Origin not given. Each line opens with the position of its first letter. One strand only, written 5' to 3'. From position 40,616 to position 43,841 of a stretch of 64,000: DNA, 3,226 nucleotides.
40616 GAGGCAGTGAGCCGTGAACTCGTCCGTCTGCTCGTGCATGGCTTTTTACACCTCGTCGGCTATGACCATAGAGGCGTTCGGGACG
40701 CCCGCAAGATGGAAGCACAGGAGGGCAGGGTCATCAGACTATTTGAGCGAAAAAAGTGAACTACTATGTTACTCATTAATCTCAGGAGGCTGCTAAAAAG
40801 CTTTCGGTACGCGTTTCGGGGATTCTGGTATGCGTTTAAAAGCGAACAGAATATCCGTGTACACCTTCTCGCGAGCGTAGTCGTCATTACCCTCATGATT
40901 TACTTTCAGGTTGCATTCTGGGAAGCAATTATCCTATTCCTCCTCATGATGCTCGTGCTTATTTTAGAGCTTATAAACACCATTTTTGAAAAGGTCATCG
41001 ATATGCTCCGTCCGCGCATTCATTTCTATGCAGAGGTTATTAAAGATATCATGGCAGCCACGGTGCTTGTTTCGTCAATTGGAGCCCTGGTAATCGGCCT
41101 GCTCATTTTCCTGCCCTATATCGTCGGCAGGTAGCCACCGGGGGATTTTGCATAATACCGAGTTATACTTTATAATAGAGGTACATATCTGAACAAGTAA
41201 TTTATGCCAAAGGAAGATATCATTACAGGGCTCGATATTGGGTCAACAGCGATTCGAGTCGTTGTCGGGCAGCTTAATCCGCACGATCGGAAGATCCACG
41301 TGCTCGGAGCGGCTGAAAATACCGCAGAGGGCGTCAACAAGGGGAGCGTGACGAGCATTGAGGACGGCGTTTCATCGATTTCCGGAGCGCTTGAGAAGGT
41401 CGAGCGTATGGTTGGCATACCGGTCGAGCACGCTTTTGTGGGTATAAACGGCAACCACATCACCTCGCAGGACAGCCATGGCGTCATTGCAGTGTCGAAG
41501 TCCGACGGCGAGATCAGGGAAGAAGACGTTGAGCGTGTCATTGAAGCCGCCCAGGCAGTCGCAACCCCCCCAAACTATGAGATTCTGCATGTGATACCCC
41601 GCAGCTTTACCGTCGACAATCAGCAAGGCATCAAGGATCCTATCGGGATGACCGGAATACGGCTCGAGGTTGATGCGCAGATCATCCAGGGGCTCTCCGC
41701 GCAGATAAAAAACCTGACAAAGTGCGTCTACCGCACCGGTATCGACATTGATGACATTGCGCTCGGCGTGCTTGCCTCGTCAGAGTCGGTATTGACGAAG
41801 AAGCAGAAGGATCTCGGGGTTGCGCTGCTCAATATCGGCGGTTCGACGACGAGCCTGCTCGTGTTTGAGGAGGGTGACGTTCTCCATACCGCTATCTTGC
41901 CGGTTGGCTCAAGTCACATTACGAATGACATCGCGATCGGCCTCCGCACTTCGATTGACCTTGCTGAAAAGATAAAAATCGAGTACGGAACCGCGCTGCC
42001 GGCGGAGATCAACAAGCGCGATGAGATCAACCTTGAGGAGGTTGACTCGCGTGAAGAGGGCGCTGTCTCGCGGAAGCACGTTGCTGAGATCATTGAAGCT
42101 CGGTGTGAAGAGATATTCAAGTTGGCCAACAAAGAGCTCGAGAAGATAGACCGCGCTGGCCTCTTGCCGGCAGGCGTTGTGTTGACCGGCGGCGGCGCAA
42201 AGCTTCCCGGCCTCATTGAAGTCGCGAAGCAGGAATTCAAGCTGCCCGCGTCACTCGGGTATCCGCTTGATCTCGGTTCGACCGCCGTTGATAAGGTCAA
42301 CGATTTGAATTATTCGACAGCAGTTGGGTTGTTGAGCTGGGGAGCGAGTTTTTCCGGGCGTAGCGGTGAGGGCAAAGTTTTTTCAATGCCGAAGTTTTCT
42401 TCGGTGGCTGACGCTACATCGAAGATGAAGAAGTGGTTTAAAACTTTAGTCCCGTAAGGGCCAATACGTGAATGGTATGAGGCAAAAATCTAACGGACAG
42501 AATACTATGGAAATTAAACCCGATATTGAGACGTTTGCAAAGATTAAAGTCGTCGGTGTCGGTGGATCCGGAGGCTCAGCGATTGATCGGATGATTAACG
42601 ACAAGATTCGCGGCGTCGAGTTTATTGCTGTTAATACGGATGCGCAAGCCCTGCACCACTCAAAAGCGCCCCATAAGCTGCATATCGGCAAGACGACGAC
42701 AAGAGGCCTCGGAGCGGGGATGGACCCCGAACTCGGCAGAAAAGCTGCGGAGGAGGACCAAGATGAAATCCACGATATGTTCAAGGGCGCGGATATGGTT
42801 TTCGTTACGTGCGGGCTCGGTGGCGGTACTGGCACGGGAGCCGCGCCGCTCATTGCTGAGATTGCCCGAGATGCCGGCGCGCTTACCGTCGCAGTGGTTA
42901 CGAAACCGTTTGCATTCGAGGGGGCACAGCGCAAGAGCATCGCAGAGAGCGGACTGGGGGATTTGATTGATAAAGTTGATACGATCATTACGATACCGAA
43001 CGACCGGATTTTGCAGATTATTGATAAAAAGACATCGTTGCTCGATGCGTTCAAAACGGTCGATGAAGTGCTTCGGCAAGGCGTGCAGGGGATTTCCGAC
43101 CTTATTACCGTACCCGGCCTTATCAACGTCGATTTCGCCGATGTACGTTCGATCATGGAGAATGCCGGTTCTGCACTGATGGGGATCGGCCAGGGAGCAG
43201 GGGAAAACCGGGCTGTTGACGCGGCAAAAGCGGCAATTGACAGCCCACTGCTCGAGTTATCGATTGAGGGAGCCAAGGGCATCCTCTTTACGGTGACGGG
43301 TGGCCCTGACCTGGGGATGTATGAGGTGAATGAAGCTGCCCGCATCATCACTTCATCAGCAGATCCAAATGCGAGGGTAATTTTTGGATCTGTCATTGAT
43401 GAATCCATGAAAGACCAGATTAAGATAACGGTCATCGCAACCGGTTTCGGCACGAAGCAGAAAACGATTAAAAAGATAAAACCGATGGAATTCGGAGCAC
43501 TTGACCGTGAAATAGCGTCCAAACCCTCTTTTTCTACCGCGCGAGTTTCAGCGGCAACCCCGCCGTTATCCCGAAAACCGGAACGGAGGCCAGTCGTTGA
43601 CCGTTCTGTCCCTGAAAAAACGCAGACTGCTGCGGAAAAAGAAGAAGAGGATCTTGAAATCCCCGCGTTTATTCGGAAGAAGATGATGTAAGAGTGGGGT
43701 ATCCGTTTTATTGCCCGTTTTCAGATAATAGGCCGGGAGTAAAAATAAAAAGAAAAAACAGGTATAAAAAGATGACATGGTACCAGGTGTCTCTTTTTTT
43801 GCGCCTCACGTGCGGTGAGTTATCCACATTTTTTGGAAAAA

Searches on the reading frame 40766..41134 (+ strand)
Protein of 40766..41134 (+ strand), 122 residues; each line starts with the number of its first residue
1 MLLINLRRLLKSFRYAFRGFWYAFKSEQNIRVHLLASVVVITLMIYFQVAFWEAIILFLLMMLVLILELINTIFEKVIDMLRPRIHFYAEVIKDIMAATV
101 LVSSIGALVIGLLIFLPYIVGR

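Call 7: search_protein_families(library=pfam, proteins=[window:40766-41134:+], max_evalue=0.1)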
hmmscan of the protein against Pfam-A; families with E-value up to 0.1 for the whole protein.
window:40766-41134:+ (122 aa): 1 family
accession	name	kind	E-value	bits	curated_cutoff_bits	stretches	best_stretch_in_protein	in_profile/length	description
PF01219.24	DAGK_prokar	-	8.4e-30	103.1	22.3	1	14-115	1-102/102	Prokaryotic diacylglycerol kinase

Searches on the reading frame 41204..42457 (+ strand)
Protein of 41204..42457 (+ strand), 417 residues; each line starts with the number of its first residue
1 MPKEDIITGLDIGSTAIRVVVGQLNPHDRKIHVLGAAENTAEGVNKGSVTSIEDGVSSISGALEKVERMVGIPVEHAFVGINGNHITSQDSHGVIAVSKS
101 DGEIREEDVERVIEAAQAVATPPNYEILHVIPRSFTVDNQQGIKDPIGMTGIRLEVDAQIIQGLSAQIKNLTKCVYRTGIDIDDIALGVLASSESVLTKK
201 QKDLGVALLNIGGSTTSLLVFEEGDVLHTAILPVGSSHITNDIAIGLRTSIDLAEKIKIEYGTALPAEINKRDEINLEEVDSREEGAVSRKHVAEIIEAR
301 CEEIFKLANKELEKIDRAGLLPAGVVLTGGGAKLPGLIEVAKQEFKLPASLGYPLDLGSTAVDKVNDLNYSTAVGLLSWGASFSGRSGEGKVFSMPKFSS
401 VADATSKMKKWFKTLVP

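Call 7: search_protein_families(library=pfam, proteins=[window:41204-42457:+], max_evalue=0.1)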
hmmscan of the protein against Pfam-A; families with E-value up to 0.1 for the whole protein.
window:41204-42457:+ (417 aa): 6 families
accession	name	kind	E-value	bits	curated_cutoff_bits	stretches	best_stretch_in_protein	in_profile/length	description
PF14450.12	FtsA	-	5.9e-37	127.3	31.8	1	207-375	1-127/127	Cell division protein FtsA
PF02491.25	SHS2_FTSA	-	1.5e-31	109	25.4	1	83-161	1-78/79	SHS2 domain inserted in FTSA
PF06723.19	MreB_Mbl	-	2.7e-11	43.4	27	1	205-351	146-303/327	MreB/Mbl protein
PF11104.14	PilM_2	-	6.4e-09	35.6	27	1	180-261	155-237/340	Type IV pilus assembly protein PilM;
PF06277.17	EutA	-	0.00031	20.2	27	1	198-284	137-220/475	Ethanolamine utilisation protein EutA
PF13395.12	HNH_4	-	0.082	13.3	22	0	123-140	16-33/54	HNH endonuclease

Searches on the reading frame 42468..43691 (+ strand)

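Call 7: search_protein_families(library=pfam, proteins=[window:42468-43691:+], max_evalue=0.1)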
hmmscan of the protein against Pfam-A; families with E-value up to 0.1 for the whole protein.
window:42468-43691:+ (407 aa): 5 families
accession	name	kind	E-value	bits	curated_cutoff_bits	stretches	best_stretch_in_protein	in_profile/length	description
PF00091.31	Tubulin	-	3e-50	171.6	33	1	25-186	1-190/190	Tubulin/FtsZ family, GTPase domain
PF12327.13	FtsZ_C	-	1.7e-34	118.5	27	1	234-327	1-94/95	FtsZ family, C-terminal domain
PF04055.27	Radical_SAM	-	0.00039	21.1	29.5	1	90-216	22-152/166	Radical SAM superfamily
PF13809.12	Tubulin_2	-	0.0012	18.6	27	0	28-67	2-50/356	Tubulin like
PF13460.12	NAD_binding_10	-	0.042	14.1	27.2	0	95-150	48-102/184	NAD(P)H-binding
